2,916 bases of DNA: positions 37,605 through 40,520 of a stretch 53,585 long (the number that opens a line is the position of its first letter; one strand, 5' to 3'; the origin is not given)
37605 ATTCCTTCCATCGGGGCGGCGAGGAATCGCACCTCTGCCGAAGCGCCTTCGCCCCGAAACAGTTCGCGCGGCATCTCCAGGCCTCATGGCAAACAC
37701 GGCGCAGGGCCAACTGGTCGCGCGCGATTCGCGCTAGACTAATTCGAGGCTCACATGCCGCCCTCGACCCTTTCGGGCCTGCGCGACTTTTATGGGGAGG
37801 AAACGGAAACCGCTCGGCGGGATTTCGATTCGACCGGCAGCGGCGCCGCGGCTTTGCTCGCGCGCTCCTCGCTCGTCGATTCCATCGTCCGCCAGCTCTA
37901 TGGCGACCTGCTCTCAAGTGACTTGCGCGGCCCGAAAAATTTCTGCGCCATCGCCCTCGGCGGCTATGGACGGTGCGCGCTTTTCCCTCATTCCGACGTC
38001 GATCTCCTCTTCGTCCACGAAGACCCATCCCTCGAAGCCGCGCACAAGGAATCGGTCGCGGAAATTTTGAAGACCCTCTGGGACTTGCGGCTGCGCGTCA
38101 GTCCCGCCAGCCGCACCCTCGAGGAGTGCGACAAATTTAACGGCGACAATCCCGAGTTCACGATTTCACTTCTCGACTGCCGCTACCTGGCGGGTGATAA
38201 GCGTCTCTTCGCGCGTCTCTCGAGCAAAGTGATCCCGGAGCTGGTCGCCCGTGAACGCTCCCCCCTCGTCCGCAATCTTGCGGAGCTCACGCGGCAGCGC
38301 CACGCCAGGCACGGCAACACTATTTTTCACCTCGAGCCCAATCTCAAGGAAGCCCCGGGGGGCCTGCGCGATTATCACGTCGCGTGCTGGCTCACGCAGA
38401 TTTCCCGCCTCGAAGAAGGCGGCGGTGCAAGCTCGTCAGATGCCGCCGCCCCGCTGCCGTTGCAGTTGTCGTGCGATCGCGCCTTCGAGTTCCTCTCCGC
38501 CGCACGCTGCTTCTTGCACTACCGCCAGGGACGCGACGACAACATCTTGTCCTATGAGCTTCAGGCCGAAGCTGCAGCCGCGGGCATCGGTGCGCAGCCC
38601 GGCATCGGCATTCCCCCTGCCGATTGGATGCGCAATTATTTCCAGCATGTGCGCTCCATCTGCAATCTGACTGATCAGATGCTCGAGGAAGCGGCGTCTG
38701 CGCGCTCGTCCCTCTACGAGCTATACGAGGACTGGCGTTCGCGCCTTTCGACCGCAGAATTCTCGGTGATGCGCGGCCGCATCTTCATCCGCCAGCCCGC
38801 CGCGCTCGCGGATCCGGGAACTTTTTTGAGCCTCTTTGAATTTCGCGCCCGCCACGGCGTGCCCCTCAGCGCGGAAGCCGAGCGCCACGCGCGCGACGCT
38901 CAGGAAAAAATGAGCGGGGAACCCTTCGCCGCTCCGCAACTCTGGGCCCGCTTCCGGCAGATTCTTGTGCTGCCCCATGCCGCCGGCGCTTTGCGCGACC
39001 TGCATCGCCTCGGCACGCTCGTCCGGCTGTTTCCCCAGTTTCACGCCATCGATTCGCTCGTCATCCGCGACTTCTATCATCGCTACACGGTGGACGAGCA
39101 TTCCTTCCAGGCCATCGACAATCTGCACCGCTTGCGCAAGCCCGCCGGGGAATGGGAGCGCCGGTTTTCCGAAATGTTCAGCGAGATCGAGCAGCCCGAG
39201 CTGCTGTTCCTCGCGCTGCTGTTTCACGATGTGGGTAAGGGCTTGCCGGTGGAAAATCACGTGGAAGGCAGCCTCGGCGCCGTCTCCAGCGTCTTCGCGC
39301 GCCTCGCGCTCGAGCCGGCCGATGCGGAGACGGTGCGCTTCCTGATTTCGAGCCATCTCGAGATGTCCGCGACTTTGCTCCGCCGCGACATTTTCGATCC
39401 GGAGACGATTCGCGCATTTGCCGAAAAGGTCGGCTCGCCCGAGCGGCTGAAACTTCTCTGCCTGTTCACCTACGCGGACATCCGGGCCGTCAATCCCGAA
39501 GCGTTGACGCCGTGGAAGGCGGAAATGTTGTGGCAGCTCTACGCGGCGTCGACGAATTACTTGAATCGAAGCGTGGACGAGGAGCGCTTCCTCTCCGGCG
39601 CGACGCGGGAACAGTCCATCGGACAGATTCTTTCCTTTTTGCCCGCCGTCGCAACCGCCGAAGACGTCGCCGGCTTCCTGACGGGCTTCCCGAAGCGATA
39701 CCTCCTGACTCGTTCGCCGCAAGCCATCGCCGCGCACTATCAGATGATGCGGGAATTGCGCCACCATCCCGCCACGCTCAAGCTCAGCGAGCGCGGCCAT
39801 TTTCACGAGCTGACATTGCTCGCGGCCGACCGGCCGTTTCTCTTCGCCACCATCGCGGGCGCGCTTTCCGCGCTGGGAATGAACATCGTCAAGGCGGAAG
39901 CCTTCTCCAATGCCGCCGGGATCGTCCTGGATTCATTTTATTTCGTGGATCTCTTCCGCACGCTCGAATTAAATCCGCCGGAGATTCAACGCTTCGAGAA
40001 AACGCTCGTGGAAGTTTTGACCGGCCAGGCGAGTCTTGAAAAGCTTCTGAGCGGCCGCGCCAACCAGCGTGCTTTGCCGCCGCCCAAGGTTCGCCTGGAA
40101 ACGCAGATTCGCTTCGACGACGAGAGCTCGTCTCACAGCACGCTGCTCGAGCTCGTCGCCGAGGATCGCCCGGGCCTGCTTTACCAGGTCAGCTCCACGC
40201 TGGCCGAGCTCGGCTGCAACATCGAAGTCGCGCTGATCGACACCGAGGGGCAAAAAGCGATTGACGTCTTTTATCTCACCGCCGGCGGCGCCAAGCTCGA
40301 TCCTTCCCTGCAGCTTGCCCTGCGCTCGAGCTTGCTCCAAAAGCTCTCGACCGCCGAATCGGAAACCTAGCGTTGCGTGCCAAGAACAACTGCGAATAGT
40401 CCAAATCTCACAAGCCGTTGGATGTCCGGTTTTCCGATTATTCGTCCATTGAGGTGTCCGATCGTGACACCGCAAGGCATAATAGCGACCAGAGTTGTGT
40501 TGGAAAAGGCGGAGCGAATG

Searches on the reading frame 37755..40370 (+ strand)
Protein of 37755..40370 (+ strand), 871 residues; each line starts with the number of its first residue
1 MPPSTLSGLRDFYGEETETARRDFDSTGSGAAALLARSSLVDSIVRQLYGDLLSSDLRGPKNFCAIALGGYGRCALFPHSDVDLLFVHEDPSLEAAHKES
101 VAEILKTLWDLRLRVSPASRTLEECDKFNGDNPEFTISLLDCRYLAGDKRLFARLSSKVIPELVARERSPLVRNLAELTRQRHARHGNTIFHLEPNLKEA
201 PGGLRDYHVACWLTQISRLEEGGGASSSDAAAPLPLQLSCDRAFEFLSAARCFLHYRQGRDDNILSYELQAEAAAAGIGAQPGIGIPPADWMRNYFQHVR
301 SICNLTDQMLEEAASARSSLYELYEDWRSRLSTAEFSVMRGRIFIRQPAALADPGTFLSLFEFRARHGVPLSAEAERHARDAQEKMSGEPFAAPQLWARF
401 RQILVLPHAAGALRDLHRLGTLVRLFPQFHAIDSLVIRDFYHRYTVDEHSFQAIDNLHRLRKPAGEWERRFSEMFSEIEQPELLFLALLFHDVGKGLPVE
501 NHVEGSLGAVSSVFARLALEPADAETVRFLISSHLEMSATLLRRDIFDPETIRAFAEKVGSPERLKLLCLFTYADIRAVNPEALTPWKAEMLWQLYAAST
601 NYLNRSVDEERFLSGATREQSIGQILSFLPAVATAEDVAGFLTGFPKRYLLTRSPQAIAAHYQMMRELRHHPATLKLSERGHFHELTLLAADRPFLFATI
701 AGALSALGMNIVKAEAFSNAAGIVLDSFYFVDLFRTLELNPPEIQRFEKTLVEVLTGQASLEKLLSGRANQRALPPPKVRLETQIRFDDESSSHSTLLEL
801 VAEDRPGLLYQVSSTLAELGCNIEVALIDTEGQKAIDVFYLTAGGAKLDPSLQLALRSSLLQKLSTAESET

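Call 26: search_protein_families(library=pfam, proteins=[window:37755-40370:+], max_evalue=0.0001)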
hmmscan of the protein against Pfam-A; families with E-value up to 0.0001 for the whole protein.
window:37755-40370:+ (871 aa): 4 families
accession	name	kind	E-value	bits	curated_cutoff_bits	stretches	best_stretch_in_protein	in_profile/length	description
PF08335.16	GlnD_UR_UTase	-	1.6e-22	80.5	21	1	178-309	9-140/141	GlnD PII-uridylyltransferase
PF01842.31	ACT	-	5.9e-12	45.6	27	1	797-845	2-50/66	ACT domain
PF13291.12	ACT_4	-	5.3e-06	27.5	27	0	792-831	3-42/80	ACT domain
PF24931.1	ACT_ACR9_3rd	-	1.3e-05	25.6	27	1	785-864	2-84/98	ACR9-like, ACT-like domain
